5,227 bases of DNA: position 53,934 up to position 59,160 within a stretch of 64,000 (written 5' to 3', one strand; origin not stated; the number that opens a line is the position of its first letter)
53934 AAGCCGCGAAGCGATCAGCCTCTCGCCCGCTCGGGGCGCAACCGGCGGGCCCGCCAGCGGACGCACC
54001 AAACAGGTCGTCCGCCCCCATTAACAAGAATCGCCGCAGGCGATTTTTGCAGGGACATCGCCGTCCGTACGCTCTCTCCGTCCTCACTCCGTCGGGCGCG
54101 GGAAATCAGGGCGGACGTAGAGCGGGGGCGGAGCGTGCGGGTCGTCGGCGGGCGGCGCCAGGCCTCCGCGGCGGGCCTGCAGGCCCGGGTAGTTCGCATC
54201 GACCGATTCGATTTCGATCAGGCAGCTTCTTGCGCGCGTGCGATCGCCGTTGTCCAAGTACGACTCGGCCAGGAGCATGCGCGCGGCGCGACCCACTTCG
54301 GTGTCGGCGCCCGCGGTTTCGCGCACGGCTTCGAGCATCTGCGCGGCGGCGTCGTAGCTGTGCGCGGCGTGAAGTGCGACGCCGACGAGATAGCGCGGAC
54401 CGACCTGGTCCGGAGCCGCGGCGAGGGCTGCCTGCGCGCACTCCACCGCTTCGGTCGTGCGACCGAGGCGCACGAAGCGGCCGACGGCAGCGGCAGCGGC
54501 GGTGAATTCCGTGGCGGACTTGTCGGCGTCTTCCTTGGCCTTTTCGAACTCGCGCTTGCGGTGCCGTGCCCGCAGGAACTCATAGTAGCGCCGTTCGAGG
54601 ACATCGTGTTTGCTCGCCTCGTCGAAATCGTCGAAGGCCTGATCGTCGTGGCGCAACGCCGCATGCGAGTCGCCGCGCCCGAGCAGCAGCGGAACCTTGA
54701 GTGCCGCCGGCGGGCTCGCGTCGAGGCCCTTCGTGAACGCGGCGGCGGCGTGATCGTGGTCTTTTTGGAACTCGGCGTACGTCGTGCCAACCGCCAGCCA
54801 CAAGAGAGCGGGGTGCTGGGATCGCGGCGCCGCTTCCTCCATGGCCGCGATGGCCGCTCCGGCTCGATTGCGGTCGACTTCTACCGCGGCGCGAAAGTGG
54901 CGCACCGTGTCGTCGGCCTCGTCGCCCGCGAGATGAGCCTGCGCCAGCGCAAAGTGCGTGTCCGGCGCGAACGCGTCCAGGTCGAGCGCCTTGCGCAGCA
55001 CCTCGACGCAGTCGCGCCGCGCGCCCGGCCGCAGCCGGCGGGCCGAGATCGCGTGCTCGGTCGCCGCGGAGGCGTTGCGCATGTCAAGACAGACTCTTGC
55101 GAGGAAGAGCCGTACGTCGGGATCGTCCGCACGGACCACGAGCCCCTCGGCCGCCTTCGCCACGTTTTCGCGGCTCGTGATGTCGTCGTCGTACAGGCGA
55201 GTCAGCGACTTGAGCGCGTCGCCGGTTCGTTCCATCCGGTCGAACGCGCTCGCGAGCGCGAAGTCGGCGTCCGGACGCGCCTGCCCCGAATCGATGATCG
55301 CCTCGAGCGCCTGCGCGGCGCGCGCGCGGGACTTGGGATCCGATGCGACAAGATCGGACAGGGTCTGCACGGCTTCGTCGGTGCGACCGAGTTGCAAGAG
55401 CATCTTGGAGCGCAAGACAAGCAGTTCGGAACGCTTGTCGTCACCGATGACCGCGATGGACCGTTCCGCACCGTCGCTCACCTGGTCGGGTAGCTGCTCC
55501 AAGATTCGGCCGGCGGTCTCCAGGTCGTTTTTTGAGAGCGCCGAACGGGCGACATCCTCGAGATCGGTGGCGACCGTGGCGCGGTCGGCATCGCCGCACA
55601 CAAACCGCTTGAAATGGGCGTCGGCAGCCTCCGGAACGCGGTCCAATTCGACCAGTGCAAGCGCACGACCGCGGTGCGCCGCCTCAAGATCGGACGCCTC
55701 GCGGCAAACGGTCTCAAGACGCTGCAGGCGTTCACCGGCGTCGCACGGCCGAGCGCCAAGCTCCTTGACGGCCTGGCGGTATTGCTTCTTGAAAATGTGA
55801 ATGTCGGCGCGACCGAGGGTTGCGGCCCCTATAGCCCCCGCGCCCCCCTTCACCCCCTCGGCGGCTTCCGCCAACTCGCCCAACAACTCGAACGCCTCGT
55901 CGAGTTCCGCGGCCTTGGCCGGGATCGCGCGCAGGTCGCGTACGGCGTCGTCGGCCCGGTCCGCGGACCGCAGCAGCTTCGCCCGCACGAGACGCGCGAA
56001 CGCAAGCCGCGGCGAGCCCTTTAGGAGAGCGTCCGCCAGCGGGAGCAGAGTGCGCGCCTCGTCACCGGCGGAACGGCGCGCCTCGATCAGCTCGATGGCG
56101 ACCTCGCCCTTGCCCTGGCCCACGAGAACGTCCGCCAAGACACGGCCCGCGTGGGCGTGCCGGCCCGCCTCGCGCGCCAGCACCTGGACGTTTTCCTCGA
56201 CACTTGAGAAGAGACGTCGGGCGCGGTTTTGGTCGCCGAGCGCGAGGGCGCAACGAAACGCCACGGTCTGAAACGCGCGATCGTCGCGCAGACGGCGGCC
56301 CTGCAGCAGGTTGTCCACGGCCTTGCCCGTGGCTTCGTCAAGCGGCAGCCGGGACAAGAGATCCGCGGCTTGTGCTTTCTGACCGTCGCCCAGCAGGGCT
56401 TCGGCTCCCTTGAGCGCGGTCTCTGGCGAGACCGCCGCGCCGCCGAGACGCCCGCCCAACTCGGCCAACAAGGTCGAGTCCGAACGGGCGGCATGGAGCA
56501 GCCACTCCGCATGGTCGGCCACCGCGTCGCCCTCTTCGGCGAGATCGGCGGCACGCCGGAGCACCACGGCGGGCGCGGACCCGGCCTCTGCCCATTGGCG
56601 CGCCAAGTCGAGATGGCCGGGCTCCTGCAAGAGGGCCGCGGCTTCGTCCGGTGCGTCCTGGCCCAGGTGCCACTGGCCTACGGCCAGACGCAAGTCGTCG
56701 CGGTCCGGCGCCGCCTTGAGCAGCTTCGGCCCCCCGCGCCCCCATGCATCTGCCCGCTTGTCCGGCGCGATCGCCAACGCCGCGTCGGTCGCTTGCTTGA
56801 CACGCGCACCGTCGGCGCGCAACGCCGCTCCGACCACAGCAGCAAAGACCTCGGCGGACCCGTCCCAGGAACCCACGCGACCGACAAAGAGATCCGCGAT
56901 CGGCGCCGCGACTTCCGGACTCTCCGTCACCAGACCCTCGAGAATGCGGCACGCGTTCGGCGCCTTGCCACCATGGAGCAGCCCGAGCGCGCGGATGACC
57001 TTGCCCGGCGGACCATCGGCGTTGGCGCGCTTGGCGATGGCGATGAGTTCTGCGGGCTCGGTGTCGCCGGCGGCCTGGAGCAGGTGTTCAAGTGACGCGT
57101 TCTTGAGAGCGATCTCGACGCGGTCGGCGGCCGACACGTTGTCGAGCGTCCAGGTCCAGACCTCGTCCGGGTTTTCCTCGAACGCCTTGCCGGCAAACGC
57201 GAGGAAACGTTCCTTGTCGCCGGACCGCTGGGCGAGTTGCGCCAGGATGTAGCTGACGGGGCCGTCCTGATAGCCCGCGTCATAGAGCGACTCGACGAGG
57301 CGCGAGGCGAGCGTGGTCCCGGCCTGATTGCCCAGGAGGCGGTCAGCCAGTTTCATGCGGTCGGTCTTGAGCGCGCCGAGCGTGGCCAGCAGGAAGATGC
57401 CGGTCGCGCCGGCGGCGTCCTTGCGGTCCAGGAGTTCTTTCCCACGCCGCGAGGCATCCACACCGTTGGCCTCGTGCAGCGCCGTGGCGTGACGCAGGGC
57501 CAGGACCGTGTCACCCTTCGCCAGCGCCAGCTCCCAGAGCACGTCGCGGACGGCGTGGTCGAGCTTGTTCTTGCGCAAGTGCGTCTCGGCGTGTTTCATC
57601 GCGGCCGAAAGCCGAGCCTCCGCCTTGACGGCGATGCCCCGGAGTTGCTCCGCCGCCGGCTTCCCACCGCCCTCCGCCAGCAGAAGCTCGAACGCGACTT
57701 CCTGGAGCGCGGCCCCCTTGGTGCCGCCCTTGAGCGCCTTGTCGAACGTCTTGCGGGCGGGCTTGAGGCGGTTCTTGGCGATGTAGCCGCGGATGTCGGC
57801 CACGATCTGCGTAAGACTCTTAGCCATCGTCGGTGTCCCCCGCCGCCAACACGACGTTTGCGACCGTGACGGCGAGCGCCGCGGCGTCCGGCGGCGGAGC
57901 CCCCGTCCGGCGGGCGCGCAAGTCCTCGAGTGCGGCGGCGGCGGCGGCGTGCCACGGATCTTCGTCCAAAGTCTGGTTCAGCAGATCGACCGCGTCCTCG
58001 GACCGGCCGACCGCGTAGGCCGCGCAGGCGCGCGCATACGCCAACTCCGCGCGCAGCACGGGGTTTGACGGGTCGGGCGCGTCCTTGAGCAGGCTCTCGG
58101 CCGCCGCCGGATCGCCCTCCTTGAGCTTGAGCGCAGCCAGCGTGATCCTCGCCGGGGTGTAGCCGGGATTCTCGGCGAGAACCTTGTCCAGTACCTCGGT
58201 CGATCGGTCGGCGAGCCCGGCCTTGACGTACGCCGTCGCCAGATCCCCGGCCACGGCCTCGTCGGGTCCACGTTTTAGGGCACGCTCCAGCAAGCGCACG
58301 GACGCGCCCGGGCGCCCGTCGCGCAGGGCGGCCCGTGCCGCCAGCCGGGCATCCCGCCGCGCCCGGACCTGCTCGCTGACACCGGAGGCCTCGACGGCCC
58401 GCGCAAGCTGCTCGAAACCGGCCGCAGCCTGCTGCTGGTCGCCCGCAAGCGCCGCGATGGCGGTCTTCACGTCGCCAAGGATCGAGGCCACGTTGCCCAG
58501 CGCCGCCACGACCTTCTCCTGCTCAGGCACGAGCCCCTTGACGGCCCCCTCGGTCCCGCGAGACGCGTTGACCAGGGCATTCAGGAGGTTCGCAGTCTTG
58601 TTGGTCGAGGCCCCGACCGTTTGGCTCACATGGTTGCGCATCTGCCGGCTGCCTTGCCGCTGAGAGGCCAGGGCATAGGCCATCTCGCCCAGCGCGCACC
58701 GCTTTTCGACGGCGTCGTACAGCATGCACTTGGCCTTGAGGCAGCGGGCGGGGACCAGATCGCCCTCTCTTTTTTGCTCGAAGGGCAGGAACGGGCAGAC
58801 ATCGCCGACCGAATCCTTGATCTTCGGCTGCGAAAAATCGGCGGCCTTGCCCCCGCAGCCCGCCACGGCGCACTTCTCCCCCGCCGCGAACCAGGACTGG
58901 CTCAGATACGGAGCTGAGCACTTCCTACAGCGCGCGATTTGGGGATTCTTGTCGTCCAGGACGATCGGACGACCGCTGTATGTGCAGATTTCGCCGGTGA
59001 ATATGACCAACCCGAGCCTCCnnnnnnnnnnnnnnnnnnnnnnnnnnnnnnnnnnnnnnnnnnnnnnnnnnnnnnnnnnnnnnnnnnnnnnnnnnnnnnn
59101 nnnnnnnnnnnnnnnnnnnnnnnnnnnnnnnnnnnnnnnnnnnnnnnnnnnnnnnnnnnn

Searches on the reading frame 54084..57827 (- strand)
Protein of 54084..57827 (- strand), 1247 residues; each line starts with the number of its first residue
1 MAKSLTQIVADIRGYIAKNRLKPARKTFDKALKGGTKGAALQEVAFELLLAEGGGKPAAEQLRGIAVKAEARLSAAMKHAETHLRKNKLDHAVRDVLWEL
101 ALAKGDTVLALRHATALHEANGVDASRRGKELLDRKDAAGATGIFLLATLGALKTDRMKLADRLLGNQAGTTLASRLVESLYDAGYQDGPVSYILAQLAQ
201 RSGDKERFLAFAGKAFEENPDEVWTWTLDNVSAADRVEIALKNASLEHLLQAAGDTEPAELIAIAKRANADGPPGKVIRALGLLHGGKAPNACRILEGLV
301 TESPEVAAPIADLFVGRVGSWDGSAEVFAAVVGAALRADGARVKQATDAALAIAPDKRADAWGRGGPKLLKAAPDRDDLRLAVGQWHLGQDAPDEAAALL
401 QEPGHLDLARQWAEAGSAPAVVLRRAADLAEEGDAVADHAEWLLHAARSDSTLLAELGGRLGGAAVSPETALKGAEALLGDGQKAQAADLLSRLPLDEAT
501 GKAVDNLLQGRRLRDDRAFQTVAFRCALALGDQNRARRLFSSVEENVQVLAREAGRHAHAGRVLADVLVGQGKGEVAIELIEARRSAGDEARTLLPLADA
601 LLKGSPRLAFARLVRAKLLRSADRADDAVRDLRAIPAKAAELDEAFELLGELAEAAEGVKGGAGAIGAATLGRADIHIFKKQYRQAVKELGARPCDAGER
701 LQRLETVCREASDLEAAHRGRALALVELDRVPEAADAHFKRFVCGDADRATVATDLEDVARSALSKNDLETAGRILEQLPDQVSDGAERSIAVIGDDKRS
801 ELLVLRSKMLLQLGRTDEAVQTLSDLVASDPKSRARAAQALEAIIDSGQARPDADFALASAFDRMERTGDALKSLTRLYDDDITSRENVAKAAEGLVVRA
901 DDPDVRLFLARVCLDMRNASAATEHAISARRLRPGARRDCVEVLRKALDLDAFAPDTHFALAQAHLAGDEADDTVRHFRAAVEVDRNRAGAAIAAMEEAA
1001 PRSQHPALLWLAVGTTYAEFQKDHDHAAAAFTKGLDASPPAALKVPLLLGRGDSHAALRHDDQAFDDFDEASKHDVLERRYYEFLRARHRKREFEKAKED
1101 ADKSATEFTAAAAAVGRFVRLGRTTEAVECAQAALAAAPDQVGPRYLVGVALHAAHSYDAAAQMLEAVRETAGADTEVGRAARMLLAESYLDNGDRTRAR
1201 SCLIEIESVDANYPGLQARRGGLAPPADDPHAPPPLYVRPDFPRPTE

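Call 9: search_protein_families(library=ncbifam, proteins=[window:54084-57827:-], max_evalue=0.00001)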
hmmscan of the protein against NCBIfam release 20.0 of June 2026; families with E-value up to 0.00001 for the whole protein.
window:54084-57827:- (1247 aa): 2 families
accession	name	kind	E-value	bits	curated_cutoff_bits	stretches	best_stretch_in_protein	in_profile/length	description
NF040959.1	MamA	equivalog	1.2e-07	31.4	200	0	1119-1177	82-140/204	magnetosome protein MamA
TIGR02795.1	tol_pal_ybgF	equivalog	3e-07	31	90.1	0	1145-1218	42-111/119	tol-pal system protein YbgF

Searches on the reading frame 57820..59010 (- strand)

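Call 9: search_protein_families(library=ncbifam, proteins=[window:57820-59010:-], max_evalue=0.00001)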
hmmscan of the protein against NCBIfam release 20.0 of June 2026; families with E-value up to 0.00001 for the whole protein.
window:57820-59010:- (396 aa): 3 families
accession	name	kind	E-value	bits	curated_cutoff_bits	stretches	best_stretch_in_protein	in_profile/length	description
NF040959.1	MamA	equivalog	5.4e-08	32.5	200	1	224-353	43-171/204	magnetosome protein MamA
TIGR02917.1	PEP_TPR_lipo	equivalog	9.4e-08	30.4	312.2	1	221-324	332-436/899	XrtA/PEP-CTERM system TPR-repeat protein PrsT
NF052415.1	T3SS_chap_SctY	equivalog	7.1e-06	26.5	70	0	257-348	12-104/106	type III secretion apparatus assembly chaperone SctY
